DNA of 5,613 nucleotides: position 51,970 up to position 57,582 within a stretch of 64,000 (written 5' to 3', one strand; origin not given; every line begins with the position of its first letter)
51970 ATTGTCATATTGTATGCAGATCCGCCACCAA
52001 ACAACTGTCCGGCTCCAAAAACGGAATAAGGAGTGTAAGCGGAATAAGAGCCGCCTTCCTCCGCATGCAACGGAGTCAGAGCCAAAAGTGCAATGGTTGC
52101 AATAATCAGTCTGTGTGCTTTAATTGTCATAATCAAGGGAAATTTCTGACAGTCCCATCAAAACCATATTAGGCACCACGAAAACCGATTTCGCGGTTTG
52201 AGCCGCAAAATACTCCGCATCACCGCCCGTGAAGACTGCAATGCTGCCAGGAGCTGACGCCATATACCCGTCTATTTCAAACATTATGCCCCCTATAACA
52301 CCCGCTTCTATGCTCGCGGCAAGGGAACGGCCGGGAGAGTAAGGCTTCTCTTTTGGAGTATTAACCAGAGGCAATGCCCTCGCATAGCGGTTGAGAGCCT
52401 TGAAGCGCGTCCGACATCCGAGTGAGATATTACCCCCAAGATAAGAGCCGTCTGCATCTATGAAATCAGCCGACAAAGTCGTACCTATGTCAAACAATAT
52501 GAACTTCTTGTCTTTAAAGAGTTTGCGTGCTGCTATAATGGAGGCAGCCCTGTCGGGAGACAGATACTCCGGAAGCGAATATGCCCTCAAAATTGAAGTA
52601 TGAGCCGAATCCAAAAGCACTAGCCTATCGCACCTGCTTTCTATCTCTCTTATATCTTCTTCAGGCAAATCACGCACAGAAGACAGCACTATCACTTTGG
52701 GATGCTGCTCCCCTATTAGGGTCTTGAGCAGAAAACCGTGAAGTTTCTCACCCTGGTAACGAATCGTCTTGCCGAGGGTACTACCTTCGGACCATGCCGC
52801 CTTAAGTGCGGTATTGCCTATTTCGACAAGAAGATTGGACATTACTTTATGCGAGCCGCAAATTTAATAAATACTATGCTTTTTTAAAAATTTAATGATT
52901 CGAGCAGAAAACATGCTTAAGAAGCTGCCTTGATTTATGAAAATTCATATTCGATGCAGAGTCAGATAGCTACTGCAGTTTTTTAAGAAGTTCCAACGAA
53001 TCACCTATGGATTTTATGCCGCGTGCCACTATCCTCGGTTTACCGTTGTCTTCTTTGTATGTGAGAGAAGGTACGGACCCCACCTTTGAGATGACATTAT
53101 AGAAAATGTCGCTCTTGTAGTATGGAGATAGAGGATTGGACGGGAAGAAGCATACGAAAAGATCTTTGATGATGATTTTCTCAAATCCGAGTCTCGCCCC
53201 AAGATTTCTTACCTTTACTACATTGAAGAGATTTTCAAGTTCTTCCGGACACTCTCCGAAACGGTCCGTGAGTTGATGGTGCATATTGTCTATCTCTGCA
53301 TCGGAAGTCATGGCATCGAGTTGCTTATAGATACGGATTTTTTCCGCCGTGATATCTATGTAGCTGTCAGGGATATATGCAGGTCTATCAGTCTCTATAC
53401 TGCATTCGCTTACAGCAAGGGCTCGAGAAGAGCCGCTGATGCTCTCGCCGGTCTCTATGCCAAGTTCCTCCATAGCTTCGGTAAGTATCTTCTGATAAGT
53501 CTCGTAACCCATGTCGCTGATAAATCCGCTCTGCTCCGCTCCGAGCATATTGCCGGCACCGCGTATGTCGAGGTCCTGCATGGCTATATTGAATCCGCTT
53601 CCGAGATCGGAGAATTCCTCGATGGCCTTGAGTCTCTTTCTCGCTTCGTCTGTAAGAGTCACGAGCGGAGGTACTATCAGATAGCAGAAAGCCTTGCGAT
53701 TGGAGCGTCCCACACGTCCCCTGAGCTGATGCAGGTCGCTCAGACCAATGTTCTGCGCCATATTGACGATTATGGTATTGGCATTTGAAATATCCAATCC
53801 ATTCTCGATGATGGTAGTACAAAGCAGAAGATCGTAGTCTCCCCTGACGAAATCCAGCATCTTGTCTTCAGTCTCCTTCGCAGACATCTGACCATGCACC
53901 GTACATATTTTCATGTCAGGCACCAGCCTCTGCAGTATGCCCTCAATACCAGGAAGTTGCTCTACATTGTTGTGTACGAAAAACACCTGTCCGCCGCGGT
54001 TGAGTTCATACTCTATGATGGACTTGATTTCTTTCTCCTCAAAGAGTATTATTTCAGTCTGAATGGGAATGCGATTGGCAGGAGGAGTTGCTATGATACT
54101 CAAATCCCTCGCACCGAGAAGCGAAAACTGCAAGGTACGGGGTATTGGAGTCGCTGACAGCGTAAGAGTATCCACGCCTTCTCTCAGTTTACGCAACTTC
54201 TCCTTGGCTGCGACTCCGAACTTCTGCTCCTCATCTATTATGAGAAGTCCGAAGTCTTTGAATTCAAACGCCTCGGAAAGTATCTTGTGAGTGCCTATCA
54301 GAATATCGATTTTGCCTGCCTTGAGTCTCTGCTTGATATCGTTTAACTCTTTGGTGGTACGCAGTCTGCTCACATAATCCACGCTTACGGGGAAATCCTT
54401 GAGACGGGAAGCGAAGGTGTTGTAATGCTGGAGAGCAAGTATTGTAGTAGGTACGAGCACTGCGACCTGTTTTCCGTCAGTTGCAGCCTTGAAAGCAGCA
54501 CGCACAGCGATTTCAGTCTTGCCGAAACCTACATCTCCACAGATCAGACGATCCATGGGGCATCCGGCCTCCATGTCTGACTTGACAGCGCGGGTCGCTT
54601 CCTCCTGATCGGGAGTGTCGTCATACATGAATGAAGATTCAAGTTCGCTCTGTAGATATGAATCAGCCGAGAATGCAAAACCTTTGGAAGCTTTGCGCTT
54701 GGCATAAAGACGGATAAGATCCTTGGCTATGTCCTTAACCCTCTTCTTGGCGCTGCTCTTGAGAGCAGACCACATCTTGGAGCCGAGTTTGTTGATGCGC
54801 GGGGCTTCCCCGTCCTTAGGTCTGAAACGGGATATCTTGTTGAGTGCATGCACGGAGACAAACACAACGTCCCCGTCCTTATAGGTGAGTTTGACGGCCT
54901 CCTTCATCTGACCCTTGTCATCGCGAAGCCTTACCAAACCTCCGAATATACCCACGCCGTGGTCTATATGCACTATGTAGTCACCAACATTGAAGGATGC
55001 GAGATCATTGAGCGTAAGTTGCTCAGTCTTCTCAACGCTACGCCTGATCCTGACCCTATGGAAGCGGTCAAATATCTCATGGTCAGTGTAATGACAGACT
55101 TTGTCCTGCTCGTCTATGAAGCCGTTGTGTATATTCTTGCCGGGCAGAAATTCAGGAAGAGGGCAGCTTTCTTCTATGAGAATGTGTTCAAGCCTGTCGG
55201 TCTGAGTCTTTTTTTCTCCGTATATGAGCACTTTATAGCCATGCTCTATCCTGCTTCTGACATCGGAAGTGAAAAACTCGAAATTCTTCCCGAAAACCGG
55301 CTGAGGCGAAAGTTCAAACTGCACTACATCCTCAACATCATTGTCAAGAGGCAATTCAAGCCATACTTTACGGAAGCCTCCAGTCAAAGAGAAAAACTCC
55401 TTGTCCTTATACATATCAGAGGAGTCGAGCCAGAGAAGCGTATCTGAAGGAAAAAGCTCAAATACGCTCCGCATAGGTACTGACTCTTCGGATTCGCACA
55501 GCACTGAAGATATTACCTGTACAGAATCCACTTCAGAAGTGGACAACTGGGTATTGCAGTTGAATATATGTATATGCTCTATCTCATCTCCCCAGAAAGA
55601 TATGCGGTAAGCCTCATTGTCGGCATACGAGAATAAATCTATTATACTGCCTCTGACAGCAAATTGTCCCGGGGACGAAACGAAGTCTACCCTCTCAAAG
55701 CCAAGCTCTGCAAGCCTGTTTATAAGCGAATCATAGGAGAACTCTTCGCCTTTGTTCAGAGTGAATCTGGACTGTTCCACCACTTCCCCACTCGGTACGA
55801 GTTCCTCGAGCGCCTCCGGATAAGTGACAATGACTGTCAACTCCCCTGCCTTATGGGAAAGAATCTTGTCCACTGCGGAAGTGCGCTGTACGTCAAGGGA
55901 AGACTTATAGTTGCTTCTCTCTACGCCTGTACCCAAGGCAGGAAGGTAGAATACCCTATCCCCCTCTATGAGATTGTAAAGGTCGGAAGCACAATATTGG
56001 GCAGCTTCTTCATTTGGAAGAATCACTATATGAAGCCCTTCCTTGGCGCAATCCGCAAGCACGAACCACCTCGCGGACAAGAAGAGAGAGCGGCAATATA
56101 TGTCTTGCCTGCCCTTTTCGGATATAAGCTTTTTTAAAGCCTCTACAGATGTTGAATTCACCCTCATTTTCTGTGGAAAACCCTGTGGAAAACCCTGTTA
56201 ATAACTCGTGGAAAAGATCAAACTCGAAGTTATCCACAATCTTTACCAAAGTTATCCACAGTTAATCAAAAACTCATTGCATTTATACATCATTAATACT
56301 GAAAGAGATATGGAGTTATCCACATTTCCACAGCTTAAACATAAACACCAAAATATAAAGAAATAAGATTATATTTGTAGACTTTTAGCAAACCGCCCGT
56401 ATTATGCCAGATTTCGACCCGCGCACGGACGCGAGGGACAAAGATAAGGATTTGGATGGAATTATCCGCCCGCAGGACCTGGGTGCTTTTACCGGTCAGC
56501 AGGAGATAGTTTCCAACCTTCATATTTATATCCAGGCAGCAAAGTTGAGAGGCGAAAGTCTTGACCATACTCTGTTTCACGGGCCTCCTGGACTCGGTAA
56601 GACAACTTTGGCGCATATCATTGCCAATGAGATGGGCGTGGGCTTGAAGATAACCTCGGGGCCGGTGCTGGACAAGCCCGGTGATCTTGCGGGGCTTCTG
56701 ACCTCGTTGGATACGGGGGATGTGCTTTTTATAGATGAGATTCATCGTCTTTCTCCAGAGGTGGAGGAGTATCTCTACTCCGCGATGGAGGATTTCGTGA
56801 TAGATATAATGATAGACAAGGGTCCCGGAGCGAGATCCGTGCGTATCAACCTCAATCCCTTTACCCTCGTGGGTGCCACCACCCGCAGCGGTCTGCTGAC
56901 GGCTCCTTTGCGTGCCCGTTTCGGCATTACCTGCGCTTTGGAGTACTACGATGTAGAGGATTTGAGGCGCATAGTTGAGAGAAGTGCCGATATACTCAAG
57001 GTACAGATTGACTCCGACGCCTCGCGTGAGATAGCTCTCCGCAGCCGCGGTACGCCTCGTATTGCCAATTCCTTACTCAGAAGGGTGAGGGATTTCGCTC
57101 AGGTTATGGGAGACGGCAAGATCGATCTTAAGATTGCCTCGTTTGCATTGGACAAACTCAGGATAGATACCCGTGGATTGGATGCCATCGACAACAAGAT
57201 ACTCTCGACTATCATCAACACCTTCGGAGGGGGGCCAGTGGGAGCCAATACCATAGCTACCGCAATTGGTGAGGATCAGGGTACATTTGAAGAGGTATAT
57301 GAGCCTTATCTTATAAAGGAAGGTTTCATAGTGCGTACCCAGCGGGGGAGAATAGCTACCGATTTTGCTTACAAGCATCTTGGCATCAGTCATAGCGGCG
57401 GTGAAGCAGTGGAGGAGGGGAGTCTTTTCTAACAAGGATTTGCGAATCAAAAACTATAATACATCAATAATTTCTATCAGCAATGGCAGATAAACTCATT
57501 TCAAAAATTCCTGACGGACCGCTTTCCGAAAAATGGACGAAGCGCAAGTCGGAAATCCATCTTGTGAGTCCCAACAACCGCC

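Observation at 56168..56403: Seven DnaA boxes plus an AT-rich tract between divergent mfd and ruvB: candidate chromosomal origin not linked to dnaA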

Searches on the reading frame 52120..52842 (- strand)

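Call 7: search_protein_families(library=ncbifam, proteins=[window:52120-52842:-])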
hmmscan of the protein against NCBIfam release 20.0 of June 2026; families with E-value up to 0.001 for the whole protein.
window:52120-52842:- (240 aa): 29 families (the best 25 are shown)
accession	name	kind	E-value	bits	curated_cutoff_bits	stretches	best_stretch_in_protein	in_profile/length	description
NF009850.0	PRK13320.1-2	equivalog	1.8e-47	162.1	321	1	3-238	2-236/241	type III pantothenate kinase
NF009853.0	PRK13320.1-5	equivalog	9.6e-41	139.9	287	1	3-238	2-239/243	type III pantothenate kinase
NF009854.0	PRK13320.1-6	equivalog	1.1e-33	116.7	414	1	3-240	2-240/243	type III pantothenate kinase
NF009851.0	PRK13320.1-3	equivalog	4.7e-28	98.5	500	1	3-238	4-242/244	type III pantothenate kinase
TIGR00671.1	baf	subfamily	4.5e-22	78.9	58.2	1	4-220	2-228/243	type III pantothenate kinase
NF009855.0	PRK13321.1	equivalog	3e-21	75.9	233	1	8-234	7-250/256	type III pantothenate kinase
NF009848.0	PRK13318.1-6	equivalog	5.1e-21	75.2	248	1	4-234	3-250/256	type III pantothenate kinase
NF009860.0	PRK13322.1-5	equivalog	7.9e-20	71.6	288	1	4-233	3-242/248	pantothenate kinase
NF009871.0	PRK13331.1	equivalog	9.1e-18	64.4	251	1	4-235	10-247/253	pantothenate kinase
NF009849.0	PRK13320.1-1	equivalog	2.3e-16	59.9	354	1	4-197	11-212/267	type III pantothenate kinase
NF009852.0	PRK13320.1-4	equivalog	6.5e-16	58.4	439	1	67-202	86-222/270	pantothenate kinase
NF009844.0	PRK13318.1-2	equivalog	4.5e-14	52.2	331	1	87-234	100-250/259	type III pantothenate kinase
NF009866.0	PRK13328.1-2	equivalog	1.5e-12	47.8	360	1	4-235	3-249/266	type III pantothenate kinase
NF009859.0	PRK13322.1-4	equivalog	6.9e-11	42.2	379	1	88-232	93-243/249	pantothenate kinase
NF009857.0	PRK13322.1-2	equivalog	2.2e-10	40.4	378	1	91-232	96-243/249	pantothenate kinase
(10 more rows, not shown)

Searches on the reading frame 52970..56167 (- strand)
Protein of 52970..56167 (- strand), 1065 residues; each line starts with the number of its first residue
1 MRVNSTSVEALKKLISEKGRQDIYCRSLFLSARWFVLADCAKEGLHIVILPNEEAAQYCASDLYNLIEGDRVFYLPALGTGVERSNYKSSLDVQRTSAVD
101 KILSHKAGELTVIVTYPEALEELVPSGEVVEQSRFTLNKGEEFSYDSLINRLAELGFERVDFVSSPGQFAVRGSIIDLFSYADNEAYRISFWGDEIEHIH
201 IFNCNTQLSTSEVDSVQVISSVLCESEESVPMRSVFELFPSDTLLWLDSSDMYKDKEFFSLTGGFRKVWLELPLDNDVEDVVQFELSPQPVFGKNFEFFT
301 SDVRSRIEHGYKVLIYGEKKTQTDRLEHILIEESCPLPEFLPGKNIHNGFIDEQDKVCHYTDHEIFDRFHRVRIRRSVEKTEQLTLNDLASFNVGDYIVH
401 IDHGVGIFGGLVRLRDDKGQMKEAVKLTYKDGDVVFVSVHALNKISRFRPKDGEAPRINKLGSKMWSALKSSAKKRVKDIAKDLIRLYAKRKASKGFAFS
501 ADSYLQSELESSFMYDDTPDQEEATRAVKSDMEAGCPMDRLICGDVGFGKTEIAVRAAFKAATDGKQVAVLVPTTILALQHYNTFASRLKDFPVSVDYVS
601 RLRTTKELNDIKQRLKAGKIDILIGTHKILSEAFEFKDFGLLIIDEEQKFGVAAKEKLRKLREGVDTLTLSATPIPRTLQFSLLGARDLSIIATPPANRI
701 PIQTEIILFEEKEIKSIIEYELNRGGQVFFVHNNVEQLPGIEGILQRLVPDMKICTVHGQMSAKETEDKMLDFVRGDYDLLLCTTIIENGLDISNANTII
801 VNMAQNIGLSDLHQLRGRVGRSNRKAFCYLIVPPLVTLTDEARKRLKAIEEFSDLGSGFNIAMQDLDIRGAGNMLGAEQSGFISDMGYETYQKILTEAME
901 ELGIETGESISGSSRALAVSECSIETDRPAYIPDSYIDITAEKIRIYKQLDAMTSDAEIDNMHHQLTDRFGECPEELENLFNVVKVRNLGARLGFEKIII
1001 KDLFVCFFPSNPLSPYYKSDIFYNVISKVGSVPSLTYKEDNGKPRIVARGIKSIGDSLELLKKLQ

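Call 7: search_protein_families(library=ncbifam, proteins=[window:52970-56167:-])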
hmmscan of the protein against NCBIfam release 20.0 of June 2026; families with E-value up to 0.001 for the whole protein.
window:52970-56167:- (1065 aa): 28 families (the best 25 are shown)
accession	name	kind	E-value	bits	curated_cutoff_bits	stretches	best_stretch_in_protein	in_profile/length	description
TIGR00580.2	mfd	equivalog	1.7e-280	933.4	800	2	280-998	197-906/907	transcription-repair coupling factor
NF007966.0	PRK10689.1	equivalog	4e-200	667.3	1329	2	347-1001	431-1081/1148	transcription-repair coupling factor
NF008168.0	PRK10917.2-2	equivalog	7.9e-112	375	718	1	491-883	338-738/795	ATP-dependent DNA helicase RecG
NF008165.0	PRK10917.1-3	equivalog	4.1e-108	362.7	711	1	490-883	238-635/692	ATP-dependent DNA helicase RecG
TIGR00643.1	recG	equivalog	5e-106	355.8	659.4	1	491-883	210-608/629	ATP-dependent DNA helicase RecG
NF008170.0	PRK10917.2-4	equivalog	1.8e-90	304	975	1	488-886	372-773/826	ATP-dependent DNA helicase RecG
NF008164.0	PRK10917.1-2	equivalog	1.3e-88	298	785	1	482-882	244-645/704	ATP-dependent DNA helicase RecG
NF008163.0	PRK10917.1-1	equivalog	2e-88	297.4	796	1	488-883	240-643/692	ATP-dependent DNA helicase RecG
NF008166.0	PRK10917.1-4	equivalog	2e-84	284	864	1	494-881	260-654/705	ATP-dependent DNA helicase RecG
NF008167.0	PRK10917.2-1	equivalog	4.9e-70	236.5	995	1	501-885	269-689/744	ATP-dependent DNA helicase RecG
NF008169.0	PRK10917.2-3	equivalog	1e-53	182.8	555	1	488-882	198-582/610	ATP-dependent DNA helicase RecG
NF003673.1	PRK05298.1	equivalog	1.1e-18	67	743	1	86-221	111-243/653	excinuclease ABC subunit UvrB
TIGR00631.1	uvrb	equivalog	4.2e-16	58.3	750.1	1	87-220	112-242/658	excinuclease ABC subunit UvrB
TIGR00595.1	priA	equivalog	6.9e-15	54.6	230.35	1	541-650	1-105/509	replication restart helicase PriA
NF004066.1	PRK05580.1-3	equivalog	5.8e-14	51.3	813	1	504-648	240-377/788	primosomal protein N'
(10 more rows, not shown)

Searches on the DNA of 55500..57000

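Call 53: search_rna_families(source=window, start=55500, end=57000, threshold=evalue, max_evalue=1)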
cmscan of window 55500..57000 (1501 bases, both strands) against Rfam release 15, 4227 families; matches with E-value up to 1: 0.
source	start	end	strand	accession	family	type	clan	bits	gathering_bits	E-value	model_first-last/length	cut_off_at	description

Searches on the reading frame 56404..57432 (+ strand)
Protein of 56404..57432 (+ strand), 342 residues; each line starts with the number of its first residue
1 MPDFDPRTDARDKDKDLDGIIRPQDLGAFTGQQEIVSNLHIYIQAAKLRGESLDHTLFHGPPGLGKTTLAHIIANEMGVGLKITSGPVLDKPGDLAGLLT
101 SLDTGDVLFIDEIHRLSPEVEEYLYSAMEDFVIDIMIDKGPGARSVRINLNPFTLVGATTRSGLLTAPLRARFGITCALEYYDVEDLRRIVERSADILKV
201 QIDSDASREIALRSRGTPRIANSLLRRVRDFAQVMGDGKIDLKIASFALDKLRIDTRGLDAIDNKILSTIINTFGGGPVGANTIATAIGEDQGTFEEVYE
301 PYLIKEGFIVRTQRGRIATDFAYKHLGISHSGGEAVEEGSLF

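Call 7: search_protein_families(library=ncbifam, proteins=[window:56404-57432:+])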
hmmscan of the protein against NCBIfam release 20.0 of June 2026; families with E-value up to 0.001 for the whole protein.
window:56404-57432:+ (342 aa): 28 families (the best 25 are shown)
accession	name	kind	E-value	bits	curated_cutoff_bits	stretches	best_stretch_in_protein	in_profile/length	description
NF000868.0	PRK00080.1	equivalog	4.3e-149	495.9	282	1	12-329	10-327/330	Holliday junction branch migration DNA helicase RuvB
TIGR00635.1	ruvB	equivalog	7.7e-139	461.9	299.05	1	26-327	3-304/305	Holliday junction branch migration DNA helicase RuvB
NF009883.0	PRK13341.1-4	equivalog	6.2e-10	37.6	668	1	12-117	16-125/729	AAA family ATPase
NF009881.0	PRK13341.1-2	equivalog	1.5e-09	36.3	651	1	11-77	12-76/736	AAA family ATPase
NF001679.0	PRK00440.1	equivalog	6.4e-09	35.3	303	1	22-77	13-63/322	replication factor C small subunit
TIGR02903.1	spore_lon_C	equivalog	9.4e-09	34.3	678.8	1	15-76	142-198/615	Lon family ATP-dependent protease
TIGR02902.1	spore_lonB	equivalog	3.7e-08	32.4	723.3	0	21-76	59-109/531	ATP-dependent protease LonB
TIGR02397.1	dnaX_nterm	equivalog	1.3e-07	31.3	250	1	22-77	9-60/355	DNA polymerase III subunit gamma/tau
NF009880.0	PRK13341.1-1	equivalog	5.2e-07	28.4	891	1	14-220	5-195/599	AAA family ATPase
NF003230.0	PRK04195.1-6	equivalog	1.4e-06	27.2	441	1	22-78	9-64/494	replication factor C large subunit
NF009882.0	PRK13341.1-3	equivalog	1.4e-06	26.8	1197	1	17-127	20-134/734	AAA family ATPase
NF003233.0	PRK04195.2-3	equivalog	1.7e-06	27.2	471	1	22-78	8-63/504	replication factor C large subunit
TIGR00362.1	DnaA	equivalog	2.7e-06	26.7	343.9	0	170-257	257-343/437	chromosomal replication initiator protein DnaA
NF003226.0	PRK04195.1-1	equivalog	6.1e-06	25.4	588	1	22-79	9-66/405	replication factor C large subunit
NF003229.0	PRK04195.1-5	equivalog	6.9e-06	25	280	1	22-79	12-70/413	replication factor C large subunit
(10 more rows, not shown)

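Call 8: find_encoding_contigs(protein=window:56404-57432:+, flank=10000, max_places=6)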
Protein window:56404-57432:+ (342 aa): 10 contigs read that carry it; 6 places shown.
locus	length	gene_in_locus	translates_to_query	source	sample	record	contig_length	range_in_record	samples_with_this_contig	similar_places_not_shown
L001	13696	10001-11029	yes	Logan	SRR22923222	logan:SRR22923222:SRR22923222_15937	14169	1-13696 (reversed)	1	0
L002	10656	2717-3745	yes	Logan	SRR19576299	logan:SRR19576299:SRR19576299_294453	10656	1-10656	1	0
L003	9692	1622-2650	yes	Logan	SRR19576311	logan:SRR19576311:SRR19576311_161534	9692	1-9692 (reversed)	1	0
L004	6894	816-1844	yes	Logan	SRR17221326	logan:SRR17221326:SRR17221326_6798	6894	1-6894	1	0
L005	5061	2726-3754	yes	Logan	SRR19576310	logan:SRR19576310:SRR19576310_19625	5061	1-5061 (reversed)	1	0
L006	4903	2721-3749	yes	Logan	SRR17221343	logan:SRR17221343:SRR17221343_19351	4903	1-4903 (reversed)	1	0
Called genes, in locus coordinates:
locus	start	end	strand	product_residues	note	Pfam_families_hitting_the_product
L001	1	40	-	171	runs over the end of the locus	?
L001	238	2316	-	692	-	PF13623:SurA_N_2, PF13624:SurA_N_3, PF13145:Rotamase_2 (weak), PF13616:Rotamase_3, PF00639:Rotamase (weak)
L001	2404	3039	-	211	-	PF06835:LptC (faint)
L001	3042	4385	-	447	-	PF13432:TPR_16 (weak)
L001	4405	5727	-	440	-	-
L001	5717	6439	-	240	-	PF03309:Pan_kinase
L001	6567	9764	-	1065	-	PF17757:UvrB_inter, PF02559:CarD_TRCF_RID, PF00270:DEAD, PF04851:ResIII, PF00271:Helicase_C, PF03461:TRCF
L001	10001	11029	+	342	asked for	PF05496:RuvB_N, PF00004:AAA, PF07728:AAA_5 (faint), PF17864:AAA_lid_4, PF05491:WHD_RuvB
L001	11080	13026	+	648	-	PF00890:FAD_binding_2, PF07992:Pyr_redox_2 (faint), PF02910:Succ_DH_flav_C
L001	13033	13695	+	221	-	?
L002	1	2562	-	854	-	?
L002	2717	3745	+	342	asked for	PF05496:RuvB_N, PF00004:AAA, PF07728:AAA_5 (faint), PF17864:AAA_lid_4, PF05491:WHD_RuvB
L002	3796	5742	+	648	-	PF00890:FAD_binding_2, PF07992:Pyr_redox_2 (faint), PF02910:Succ_DH_flav_C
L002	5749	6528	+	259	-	PF13085:Fer2_3, PF12838:Fer4_7, PF13183:Fer4_8, PF13237:Fer4_10 (weak)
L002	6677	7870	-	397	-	PF00009:GTP_EFTU (faint), PF13167:GTP-bdg_N, PF03193:RsgA_GTPase (faint), PF16360:GTP-bdg_M, PF01926:MMR_HSR1, PF02421:FeoB_N (weak)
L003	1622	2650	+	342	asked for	PF05496:RuvB_N, PF00004:AAA, PF07728:AAA_5 (faint), PF17864:AAA_lid_4, PF05491:WHD_RuvB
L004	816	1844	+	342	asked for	PF05496:RuvB_N, PF00004:AAA, PF07728:AAA_5 (faint), PF17864:AAA_lid_4, PF05491:WHD_RuvB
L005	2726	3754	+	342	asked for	PF05496:RuvB_N, PF00004:AAA, PF07728:AAA_5 (faint), PF17864:AAA_lid_4, PF05491:WHD_RuvB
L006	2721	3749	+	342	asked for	PF05496:RuvB_N, PF00004:AAA, PF07728:AAA_5 (faint), PF17864:AAA_lid_4, PF05491:WHD_RuvB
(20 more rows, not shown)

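Call 9: find_related_loci(query=window:56404-57432:+, collection=genome_contigs, flank=10000)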
Query window:56404-57432:+ (342 aa) in genome_contigs; peptide patterns used: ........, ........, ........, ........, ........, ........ (x = any residue, [..] = any of these).
600 stretches matched a pattern (row limit reached: there are more); 595 encode a relative of the query (tblastn E <= 1e-3); the best 80 are kept; 80 distinct loci.
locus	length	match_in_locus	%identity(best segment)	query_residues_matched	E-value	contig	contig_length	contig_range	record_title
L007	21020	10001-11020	87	1-342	0e+0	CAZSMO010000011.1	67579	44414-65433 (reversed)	MAG TPA_asm: uncultured Muribaculaceae bacterium isolate SRP225648_co1_579 genome assembly, contig: NODE_631_length_6757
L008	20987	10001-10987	90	1-329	0e+0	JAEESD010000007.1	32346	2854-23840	MAG: Bacteroidales bacterium isolate Tb.RUG.374 NODE_5053_length_32346_cov_1.478041, whole genome shotgun sequence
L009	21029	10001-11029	82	1-342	0e+0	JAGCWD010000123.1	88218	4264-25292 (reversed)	MAG: Bacteroidales bacterium isolate RGIG10177 Yak_Rumen-4__c2072705, whole genome shotgun sequence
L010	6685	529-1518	83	1-330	0e+0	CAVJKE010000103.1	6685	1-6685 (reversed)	bacterium isolate H07678-L1_cleanbin_000004 genome assembly, contig: Spades_H07678-L1_contig_1130, whole genome shotgun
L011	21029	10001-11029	81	1-342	0e+0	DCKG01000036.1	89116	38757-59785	MAG TPA_asm: Bacteroidales bacterium UBA1680 UBA1680_contig_228, whole genome shotgun sequence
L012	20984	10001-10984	84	1-328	0e+0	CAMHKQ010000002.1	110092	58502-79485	MAG: uncultured Bacteroidales bacterium isolate SRR11784293_bin.5_metaWRAP_v1.3_MAG genome assembly, contig: ERZ12202796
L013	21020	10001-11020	82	1-342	0e+0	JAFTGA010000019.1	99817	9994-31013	MAG: Bacteroidales bacterium isolate RGIG3785 Roe_deer_Abomasum-5__c1348, whole genome shotgun sequence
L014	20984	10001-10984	85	1-328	0e+0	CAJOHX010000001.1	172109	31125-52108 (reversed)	uncultured Bacteroidales bacterium isolate Red_deer_4_mag_112 genome assembly, contig: scaffold_133, whole genome shotgu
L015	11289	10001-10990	83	1-330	0e+0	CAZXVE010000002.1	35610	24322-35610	MAG TPA_asm: uncultured Muribaculaceae bacterium isolate binchicken_co354_443 genome assembly, contig: NODE_994_length_3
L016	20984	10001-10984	83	1-328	0e+0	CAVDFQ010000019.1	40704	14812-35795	bacterium isolate G02607-L1_cleanbin_000018 genome assembly, contig: Spades_G02607-L1_contig_461, whole genome shotgun s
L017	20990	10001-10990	83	1-330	0e+0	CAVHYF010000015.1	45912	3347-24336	bacterium isolate H07634-L1_cleanbin_000013 genome assembly, contig: Spades_H07634-L1_contig_531, whole genome shotgun s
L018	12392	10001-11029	80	1-342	0e+0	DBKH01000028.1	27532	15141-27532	MAG TPA_asm: Bacteroidales bacterium UBA755 UBA755_contig_19, whole genome shotgun sequence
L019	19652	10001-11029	80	1-342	0e+0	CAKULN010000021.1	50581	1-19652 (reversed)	MAG: uncultured Bacteroidales bacterium isolate REFINED_METABAT215_TOP10_CONTIGS_1500_ASSEMBLY_K77_MERGED__Hadza_MoBio_C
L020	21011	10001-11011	81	1-342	0e+0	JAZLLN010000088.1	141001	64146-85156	MAG: Candidatus Cryptobacteroides sp. isolate T1900044957_TA20190013.MAGScoT_cleanbin_000032 SGB_3855_k141_694930, whole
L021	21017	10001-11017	81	1-342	0e+0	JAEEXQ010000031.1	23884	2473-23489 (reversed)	MAG: Bacteroidales bacterium isolate Tb.RUG.525 NODE_8714_length_23884_cov_2.430357, whole genome shotgun sequence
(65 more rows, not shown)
